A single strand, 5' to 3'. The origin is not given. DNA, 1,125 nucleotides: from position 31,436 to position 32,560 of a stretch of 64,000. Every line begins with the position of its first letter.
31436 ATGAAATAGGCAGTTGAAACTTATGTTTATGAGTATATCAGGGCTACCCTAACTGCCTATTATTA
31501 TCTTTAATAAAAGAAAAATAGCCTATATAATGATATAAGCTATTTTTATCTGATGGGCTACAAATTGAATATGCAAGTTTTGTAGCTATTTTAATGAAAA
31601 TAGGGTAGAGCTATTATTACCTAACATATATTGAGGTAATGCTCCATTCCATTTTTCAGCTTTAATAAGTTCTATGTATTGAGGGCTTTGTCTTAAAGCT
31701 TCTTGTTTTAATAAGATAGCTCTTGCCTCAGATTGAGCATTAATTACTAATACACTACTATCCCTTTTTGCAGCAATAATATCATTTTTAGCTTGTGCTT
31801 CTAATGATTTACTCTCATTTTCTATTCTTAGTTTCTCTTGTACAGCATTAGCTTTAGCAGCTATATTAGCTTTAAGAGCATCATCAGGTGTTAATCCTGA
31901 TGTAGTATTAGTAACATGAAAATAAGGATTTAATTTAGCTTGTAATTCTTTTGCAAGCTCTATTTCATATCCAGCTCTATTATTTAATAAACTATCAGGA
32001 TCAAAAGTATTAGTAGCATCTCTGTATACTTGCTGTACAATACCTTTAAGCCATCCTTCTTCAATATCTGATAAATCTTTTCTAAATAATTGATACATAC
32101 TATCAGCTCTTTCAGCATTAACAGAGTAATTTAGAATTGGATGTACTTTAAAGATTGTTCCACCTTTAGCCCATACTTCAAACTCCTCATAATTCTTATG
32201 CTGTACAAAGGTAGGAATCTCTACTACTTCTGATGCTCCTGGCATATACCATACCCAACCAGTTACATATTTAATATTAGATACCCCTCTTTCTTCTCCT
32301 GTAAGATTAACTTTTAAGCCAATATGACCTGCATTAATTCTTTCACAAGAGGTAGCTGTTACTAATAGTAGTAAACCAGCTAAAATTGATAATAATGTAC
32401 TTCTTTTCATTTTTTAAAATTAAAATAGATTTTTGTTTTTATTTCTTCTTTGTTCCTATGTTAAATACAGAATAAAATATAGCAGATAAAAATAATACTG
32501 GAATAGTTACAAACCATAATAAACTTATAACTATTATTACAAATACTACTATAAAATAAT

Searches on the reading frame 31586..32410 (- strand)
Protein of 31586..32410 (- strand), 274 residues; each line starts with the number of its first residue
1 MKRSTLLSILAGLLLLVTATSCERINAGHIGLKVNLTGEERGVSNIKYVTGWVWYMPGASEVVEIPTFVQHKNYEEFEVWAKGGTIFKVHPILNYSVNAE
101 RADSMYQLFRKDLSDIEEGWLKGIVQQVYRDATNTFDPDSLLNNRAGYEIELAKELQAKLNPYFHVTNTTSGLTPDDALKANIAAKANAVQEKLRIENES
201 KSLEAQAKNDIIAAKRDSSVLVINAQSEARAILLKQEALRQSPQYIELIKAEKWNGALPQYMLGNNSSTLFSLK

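Call 10: search_protein_families(library=pfam, proteins=[window:31586-32410:-], max_evalue=0.00001)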
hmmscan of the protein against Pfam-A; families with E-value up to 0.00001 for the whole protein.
window:31586-32410:- (274 aa): 1 family
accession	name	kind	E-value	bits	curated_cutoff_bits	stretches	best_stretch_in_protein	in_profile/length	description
PF01145.31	Band_7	-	1.6e-11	45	23.6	1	24-201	2-166/176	SPFH domain / Band 7 family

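Call 38: find_homologous_proteins(query=window:31586-32410:-, max_evalue=1e-10)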
Query window:31586-32410:- (274 aa): 81 proteins with E <= 1e-10 among 1606 candidates.
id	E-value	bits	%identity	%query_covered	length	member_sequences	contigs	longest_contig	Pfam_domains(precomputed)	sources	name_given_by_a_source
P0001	9.8e-176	600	100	100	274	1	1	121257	PF01145.32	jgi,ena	-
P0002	2.5e-115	402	66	100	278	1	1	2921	PF01145.32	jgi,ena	-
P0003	1.3e-98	347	61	93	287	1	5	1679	PF01145.32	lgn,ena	-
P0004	6.9e-93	329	56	98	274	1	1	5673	PF01145.32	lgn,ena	-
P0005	9.3e-93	328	57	98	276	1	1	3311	PF01145.32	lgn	-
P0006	1.7e-92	327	57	96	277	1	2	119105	PF01145.32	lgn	-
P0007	5.4e-92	326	54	99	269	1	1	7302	PF01145.32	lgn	-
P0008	1.0e-91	325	56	98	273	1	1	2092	PF01145.32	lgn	-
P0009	2.3e-91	324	58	95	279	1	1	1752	PF01145.32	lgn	-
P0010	9.6e-91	322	57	93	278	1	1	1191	PF01145.32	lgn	-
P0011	3.6e-90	320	57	96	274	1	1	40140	PF01145.32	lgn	-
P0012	2.1e-89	317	54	97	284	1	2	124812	PF01145.32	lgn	-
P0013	2.5e-89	317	55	99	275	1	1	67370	PF01145.32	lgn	-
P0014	3.7e-89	316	56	92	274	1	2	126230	PF01145.32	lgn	-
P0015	1.0e-88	315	56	97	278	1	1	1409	PF01145.32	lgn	-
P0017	1.0e-86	308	55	98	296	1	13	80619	PF01145.32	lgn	-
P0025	8.9e-75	269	47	99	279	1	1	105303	PF01145.32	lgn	-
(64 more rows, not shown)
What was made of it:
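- The contig is 121,257 bp (call 38).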

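Call 39: find_encoding_contigs(protein=P0002, flank=5000, max_places=2)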
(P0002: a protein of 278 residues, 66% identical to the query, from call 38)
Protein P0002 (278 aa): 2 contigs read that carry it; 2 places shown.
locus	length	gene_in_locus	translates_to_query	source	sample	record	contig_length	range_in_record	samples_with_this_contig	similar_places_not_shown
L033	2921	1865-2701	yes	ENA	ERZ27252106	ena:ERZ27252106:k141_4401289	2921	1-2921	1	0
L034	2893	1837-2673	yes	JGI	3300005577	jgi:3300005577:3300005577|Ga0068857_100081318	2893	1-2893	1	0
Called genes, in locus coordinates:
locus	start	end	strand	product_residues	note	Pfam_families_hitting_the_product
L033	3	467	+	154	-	?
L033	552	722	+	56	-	-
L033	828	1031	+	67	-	-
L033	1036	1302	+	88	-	-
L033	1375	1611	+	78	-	-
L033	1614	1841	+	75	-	-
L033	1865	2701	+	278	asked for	PF01145:Band_7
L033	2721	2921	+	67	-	?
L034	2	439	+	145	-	?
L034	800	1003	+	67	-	-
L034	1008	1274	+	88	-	-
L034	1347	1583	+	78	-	-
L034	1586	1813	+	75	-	-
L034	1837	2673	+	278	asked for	PF01145:Band_7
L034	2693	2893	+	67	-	?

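Call 40: find_encoding_contigs(protein=P0006, flank=6000, max_places=2)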
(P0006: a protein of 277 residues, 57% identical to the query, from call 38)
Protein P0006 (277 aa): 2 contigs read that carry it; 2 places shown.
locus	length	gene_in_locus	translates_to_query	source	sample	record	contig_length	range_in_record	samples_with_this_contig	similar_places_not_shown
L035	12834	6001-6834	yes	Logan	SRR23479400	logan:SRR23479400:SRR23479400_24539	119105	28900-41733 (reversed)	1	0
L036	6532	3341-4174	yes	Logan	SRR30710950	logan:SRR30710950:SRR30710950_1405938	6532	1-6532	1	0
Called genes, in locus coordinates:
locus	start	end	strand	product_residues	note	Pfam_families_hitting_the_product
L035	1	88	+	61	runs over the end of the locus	-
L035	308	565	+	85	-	-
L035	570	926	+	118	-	-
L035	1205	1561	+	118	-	PF26820:Phage_T4_Y00F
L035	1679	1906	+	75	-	-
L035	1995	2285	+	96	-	PF14216:DUF4326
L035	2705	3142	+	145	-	-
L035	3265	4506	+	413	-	-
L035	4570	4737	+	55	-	-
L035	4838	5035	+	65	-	-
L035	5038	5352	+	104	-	-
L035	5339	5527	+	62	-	-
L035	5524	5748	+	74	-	-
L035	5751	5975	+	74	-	-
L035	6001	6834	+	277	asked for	PF01145:Band_7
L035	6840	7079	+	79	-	-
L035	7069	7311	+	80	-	-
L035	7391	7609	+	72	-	-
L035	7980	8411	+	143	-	-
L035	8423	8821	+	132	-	-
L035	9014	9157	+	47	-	-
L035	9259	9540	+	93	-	-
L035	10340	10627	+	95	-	-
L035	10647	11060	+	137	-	-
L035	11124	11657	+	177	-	-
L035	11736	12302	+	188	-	-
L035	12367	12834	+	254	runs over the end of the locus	-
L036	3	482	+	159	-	?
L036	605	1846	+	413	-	-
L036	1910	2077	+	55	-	-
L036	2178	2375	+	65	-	-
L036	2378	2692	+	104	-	-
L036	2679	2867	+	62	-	-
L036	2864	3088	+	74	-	-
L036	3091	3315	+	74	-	-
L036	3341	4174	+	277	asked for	PF01145:Band_7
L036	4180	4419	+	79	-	-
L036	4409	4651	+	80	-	-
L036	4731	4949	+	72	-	-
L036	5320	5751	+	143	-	-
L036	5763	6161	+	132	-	-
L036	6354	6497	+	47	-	-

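Call 41: find_encoding_contigs(protein=P0012, flank=6000, max_places=2)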
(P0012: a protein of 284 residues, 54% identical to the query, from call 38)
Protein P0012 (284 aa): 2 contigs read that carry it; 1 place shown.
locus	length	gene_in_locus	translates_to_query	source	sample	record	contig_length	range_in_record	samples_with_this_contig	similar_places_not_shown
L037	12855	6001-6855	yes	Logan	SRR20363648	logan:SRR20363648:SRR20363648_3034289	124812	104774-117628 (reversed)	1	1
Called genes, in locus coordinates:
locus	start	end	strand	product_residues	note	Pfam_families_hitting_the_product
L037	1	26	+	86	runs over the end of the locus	-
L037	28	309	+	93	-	-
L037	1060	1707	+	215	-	-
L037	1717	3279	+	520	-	-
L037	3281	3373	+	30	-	-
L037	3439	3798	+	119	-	-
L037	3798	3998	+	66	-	-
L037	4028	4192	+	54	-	-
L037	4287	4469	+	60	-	-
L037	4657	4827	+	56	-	-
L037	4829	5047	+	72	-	-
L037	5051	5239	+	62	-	-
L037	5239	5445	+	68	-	-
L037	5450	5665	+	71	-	-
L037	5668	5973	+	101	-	-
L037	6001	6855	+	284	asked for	PF01145:Band_7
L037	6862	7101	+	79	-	-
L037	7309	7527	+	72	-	-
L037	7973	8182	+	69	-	-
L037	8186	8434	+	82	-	-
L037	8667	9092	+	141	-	-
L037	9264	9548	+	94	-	-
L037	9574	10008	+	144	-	-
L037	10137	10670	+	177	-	-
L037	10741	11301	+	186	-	-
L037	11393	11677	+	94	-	-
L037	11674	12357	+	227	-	-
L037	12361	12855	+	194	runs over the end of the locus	-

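Call 42: find_encoding_contigs(protein=P0014, flank=6000, max_places=2)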
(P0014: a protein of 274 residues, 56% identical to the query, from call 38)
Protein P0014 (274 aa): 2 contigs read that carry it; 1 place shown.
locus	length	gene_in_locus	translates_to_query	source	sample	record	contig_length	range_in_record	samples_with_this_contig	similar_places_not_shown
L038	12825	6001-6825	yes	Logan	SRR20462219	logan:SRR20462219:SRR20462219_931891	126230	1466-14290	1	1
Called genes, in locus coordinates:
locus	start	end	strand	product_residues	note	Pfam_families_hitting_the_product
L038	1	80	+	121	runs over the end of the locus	-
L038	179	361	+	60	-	-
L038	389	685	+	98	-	-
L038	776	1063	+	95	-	-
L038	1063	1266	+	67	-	-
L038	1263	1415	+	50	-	-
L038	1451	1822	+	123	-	-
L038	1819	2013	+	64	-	-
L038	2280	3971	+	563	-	-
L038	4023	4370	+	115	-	-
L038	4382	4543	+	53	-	-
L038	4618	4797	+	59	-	-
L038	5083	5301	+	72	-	-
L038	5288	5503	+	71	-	-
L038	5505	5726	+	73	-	-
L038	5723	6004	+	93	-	-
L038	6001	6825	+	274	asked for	PF01145:Band_7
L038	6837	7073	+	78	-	-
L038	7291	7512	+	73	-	-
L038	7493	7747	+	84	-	-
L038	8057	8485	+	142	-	-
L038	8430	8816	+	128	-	PF24240:DUF7448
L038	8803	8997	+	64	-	-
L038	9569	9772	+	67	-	-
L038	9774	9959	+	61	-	-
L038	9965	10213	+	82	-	-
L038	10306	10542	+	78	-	-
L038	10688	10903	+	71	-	-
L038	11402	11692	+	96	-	-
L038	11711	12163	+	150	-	-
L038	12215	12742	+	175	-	-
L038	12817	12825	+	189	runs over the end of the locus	-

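Call 50: find_related_loci(query=A3, collection=viral_contigs, flank=5000)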
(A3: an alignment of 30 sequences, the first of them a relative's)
Query A3 (274 aa) in viral_contigs; peptide patterns used: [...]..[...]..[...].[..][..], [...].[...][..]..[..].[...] (x = any residue, [..] = any of these).
252 stretches matched a pattern; 236 encode a relative of the query (tblastn E <= 1e-3); the best 80 are kept; 80 distinct loci.
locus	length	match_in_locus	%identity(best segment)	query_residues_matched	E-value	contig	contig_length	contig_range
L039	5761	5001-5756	54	4-256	3e-88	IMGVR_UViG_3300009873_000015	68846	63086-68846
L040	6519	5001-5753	46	21-271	1e-69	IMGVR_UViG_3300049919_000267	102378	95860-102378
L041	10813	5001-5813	44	2-271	1e-68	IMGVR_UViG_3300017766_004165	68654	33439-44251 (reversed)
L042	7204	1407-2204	43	6-273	4e-64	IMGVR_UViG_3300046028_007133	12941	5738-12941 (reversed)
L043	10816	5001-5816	42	9-274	2e-64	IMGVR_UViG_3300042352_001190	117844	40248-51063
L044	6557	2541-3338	43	6-273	4e-64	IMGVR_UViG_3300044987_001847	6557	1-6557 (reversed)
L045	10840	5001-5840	40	1-274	3e-64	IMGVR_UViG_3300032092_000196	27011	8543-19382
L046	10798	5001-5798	43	6-273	4e-64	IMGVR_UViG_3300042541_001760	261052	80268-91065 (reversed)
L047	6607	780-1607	41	1-274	3e-64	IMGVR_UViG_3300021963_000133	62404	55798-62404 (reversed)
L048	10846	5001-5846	40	1-274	2e-63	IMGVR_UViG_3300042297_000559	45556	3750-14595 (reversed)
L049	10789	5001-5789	43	1-261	3e-63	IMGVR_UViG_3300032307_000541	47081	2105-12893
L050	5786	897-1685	44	1-261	8e-63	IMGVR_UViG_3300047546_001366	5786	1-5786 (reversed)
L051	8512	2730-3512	43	2-261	1e-62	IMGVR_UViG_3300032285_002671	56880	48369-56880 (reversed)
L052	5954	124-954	40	6-274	4e-62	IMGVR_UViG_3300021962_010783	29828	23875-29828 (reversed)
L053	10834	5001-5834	39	3-274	3e-62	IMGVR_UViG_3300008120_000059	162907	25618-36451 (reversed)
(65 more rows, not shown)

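Call 55: find_encoding_contigs(protein=P0004, flank=4000, max_places=1)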
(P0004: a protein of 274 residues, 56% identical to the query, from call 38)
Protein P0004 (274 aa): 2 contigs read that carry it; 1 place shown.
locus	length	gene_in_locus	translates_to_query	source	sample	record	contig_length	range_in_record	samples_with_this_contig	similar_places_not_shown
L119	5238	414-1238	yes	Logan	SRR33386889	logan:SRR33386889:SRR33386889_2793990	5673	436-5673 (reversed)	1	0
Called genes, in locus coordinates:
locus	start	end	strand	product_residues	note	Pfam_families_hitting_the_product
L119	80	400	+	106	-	-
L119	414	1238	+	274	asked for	PF01145:Band_7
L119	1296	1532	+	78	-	-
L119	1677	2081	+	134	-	PF09832:DUF2059 (faint)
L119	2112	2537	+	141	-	-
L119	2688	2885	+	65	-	-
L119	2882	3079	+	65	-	-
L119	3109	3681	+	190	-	PF02627:CMD (weak)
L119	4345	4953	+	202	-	-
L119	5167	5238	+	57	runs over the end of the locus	-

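Call 56: find_encoding_contigs(protein=P0011, flank=4000, max_places=1)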
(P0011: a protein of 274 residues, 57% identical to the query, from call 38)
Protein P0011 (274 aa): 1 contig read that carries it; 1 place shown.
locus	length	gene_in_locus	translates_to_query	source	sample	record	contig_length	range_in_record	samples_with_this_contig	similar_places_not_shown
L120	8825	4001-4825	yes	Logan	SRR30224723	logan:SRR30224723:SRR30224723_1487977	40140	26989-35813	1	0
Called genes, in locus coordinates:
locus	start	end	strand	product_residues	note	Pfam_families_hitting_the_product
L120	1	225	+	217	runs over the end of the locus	PF14743:DNA_ligase_OB_2, PF04679:DNA_ligase_A_C (weak)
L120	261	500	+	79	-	-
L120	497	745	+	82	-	-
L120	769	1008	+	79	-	-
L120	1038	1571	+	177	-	-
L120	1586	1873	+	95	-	-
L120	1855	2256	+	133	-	-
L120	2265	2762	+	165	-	-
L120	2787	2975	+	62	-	-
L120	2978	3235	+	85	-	-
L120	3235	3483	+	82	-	-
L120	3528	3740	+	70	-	-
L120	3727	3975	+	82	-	-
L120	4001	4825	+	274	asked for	PF01145:Band_7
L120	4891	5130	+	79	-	-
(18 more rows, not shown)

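Call 57: find_encoding_contigs(protein=P0013, flank=4000, max_places=1)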
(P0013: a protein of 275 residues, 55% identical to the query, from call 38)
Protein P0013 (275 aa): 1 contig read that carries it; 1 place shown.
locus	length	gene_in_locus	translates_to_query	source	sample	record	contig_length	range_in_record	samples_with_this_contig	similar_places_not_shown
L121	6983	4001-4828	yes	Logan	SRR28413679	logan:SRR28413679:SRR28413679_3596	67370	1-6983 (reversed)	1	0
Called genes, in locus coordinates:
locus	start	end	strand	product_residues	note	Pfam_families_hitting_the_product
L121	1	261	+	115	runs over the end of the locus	-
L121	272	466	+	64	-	-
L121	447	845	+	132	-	-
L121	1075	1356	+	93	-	-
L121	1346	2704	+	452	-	-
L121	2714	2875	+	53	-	-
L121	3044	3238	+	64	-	-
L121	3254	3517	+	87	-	-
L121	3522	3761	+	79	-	-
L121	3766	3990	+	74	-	-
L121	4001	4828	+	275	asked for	PF01145:Band_7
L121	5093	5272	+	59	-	-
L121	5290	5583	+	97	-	-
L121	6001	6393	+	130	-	-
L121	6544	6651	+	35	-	-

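Call 58: find_encoding_contigs(protein=P0017, flank=4000, max_places=1)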
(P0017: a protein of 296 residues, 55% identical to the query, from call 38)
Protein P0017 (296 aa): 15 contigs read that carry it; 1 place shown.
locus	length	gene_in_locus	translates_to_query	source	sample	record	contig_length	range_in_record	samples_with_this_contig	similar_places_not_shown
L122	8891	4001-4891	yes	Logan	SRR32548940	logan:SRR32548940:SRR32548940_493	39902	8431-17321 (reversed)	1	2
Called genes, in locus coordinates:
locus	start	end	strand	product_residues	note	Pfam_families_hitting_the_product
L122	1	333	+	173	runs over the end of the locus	-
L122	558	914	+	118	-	PF00196:GerE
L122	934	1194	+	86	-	-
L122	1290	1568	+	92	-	-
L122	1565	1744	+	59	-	-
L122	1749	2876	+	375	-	-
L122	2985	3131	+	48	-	-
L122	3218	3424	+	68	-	-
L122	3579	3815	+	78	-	-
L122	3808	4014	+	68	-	-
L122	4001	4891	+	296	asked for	PF01145:Band_7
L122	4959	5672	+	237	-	PF25283:DUF7873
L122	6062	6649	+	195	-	-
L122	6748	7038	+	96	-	-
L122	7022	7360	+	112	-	-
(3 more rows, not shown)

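Call 59: find_encoding_contigs(protein=P0025, flank=4000, max_places=1)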
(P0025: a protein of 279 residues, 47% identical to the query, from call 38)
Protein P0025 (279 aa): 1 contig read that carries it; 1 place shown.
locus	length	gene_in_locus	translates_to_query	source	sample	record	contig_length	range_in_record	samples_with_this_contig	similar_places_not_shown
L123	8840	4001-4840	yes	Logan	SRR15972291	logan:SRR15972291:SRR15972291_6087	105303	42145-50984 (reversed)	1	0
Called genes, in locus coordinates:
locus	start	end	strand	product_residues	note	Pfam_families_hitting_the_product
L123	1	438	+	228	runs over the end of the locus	PF00929:RNase_T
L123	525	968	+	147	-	-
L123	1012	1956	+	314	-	-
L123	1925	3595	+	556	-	-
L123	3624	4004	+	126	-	-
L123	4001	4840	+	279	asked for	PF01145:Band_7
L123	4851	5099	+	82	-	-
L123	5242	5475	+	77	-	-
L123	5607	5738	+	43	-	-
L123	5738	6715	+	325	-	-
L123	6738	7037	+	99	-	-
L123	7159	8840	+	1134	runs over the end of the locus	-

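Call 74: search_protein_families(library=ncbifam, proteins=[window:31586-32410:-], max_evalue=0.001)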
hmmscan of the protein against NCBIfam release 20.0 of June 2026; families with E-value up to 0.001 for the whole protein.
window:31586-32410:- (274 aa): 0 families

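Call 99: search_protein_families(library=phrogs, proteins=[window:31586-32410:-], max_evalue=0.001)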
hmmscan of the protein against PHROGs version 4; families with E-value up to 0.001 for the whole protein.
window:31586-32410:- (274 aa): 3 families
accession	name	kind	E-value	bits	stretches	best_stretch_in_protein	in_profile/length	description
phrog_200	-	other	5.8e-46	158.3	1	2-268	81-352/379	lipoprotein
phrog_38808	-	unknown function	2.3e-12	48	1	221-265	15-59/68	-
phrog_21428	-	unknown function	9.1e-05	23.3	1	5-48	4-47/63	-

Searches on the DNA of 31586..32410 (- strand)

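Call 44: search_rna_families(sources=[L033, L035, L036, L037, L038], threshold=gathering)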
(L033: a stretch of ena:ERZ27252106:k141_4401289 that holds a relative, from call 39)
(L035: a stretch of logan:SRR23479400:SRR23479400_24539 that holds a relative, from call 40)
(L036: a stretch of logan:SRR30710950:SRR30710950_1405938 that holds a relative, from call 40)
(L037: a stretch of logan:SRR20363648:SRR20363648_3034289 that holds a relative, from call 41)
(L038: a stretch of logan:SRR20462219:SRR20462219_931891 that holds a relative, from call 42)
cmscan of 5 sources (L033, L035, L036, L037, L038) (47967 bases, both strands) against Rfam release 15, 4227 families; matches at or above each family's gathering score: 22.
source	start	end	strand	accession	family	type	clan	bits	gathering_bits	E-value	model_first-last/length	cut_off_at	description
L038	7754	8103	+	RF00023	tmRNA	Gene;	CL00001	74.8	47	2.3e-27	1-374/374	no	transfer-messenger RNA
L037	8577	8650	+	RF00005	tRNA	Gene; tRNA;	CL00001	67.3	29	1.3e-12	1-71/71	no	tRNA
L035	9165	9237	+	RF00005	tRNA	Gene; tRNA;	CL00001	66.8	29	1.8e-12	1-71/71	no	tRNA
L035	7617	7968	+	RF00023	tmRNA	Gene;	CL00001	66.6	47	7.1e-24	1-374/374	no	transfer-messenger RNA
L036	4957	5308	+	RF00023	tmRNA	Gene;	CL00001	66.6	47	7.1e-24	1-374/374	no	transfer-messenger RNA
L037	9093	9165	+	RF00005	tRNA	Gene; tRNA;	CL00001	66.1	29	2.8e-12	1-71/71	no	tRNA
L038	10544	10617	+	RF00005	tRNA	Gene; tRNA;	CL00001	64.6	29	7.2e-12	1-71/71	no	tRNA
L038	10910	10983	+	RF00005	tRNA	Gene; tRNA;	CL00001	63.7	29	1.2e-11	1-71/71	no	tRNA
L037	8441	8512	+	RF00005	tRNA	Gene; tRNA;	CL00001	62.3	29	3.1e-11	1-71/71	no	tRNA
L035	9548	9619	+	RF00005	tRNA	Gene; tRNA;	CL00001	61.8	29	4.3e-11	1-71/71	no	tRNA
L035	9827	9900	+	RF00005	tRNA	Gene; tRNA;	CL00001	61.7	29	4.5e-11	1-71/71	no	tRNA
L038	11159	11231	+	RF00005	tRNA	Gene; tRNA;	CL00001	61.4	29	5.6e-11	1-71/71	no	tRNA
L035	10112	10184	+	RF00005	tRNA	Gene; tRNA;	CL00001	58.9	29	2.6e-10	1-71/71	no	tRNA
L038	9371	9442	+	RF00005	tRNA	Gene; tRNA;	CL00001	58.2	29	4.1e-10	1-71/71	no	tRNA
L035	8829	8922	+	RF00005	tRNA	Gene; tRNA;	CL00001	56.5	29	1.2e-09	1-71/71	no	tRNA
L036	6169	6262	+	RF00005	tRNA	Gene; tRNA;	CL00001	56.5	29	1.2e-09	1-71/71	no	tRNA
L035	9908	9980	+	RF00005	tRNA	Gene; tRNA;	CL00001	56.3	29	1.3e-09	1-71/71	no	tRNA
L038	11081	11153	+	RF00005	tRNA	Gene; tRNA;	CL00001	55.8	29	1.9e-09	1-71/71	no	tRNA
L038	9214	9299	+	RF00005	tRNA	Gene; tRNA;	CL00001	55.6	29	2.2e-09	1-71/71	no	tRNA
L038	9449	9542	+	RF00005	tRNA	Gene; tRNA;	CL00001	47.9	29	2.8e-07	1-71/71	no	tRNA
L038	10220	10290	+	RF00005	tRNA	Gene; tRNA;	CL00001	45.8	29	1e-06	1-71/71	no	tRNA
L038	10987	11075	+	RF00005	tRNA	Gene; tRNA;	CL00001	36.6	29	0.00036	1-71/71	no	tRNA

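Call 104: search_rna_families(source=L037, start=7450, end=8050, threshold=evalue, max_evalue=1)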
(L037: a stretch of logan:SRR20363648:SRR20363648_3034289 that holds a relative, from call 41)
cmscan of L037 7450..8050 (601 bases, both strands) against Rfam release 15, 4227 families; matches with E-value up to 1: 3.
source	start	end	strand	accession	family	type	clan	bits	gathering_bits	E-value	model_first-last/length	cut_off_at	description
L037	7624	7960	+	RF00023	tmRNA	Gene;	CL00001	39.1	47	3.6e-14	1-374/374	no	transfer-messenger RNA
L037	7806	7832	+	RF03537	Flavi_TBFV_SL6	Cis-reg;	-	18.6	38.3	0.067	1-45/45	no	Tick-borne Flavivirus short stem-loop SL6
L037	7898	8050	+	RF04321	tmRNA_permuted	Gene;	-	16.1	47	0.42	1-87/213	3'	permuted transfer-messenger RNA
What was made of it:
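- Rfam scores are 66.6, 74.8 and 39.1 bits for L035, L038 and L037 (calls 44, 104). One sister copy (L037) scores below the Rfam threshold (39.1 bits, call 104), so some copies in the lineage may be decaying. L037 scores below threshold (call 104).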
